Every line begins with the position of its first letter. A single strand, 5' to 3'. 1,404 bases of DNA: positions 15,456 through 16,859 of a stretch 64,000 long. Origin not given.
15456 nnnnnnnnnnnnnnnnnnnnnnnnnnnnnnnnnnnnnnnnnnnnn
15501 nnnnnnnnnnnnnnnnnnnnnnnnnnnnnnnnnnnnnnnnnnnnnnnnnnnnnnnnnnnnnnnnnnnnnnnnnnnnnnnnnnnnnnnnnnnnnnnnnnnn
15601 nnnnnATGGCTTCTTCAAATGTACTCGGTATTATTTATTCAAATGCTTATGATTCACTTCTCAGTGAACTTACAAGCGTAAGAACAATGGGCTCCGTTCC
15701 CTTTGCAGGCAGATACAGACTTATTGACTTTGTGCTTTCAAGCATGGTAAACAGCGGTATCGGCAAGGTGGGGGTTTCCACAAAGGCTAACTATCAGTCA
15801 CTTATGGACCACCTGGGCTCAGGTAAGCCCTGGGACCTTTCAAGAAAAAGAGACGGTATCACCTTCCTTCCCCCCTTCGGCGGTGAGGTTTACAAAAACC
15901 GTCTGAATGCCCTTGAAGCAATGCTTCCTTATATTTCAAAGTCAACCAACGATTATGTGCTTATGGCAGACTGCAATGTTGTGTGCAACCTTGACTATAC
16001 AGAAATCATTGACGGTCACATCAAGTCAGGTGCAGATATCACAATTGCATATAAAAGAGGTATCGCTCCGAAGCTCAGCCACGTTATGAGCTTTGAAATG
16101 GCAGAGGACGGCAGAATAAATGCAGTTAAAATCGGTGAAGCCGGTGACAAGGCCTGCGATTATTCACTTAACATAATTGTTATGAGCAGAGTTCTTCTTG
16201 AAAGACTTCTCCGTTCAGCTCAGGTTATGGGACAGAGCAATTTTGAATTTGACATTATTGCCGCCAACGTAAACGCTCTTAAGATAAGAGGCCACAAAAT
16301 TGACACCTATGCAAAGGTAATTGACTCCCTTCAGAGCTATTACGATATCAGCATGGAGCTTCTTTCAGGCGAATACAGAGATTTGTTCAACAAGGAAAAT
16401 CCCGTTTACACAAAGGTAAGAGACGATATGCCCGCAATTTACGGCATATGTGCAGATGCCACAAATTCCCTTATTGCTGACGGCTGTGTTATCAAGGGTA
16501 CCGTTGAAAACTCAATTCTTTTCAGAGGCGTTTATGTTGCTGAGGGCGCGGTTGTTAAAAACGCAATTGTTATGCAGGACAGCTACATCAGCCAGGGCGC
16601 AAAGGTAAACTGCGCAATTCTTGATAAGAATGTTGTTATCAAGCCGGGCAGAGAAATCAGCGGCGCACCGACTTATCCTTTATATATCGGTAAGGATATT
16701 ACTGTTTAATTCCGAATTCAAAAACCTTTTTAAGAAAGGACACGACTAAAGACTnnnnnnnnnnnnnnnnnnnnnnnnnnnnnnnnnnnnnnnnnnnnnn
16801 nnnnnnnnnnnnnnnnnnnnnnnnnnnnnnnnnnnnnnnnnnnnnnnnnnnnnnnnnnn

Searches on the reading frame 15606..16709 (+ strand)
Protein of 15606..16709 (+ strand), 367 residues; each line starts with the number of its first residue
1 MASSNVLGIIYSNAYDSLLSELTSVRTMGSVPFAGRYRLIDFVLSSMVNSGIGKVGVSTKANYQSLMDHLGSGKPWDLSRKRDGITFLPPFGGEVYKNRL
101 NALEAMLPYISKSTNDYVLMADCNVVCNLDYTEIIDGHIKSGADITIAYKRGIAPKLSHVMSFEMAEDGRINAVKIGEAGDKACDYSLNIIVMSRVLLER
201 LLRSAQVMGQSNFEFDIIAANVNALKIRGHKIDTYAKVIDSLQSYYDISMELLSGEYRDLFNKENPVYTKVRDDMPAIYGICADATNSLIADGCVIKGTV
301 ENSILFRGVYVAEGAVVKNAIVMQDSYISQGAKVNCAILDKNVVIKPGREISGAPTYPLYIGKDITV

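Call 13: search_protein_families(library=pfam, proteins=[window:15606-16709:+], max_evalue=0.0001)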
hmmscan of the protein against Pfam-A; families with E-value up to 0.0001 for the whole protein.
window:15606-16709:+ (367 aa): 3 families
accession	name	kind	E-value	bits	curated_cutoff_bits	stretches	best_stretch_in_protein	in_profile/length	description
PF24894.1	Hexapep_GlmU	-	1.3e-16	61.1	23.3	1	284-351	15-83/104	GlmU-like, C-terminal hexapeptide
PF00483.29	NTP_transferase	-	4.3e-09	36.7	21.2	1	19-149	13-135/245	Nucleotidyl transferase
PF25084.1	LbH_EIF2B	-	1.1e-06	29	54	1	286-349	37-103/105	EIF2B subunit epsilon LbH domain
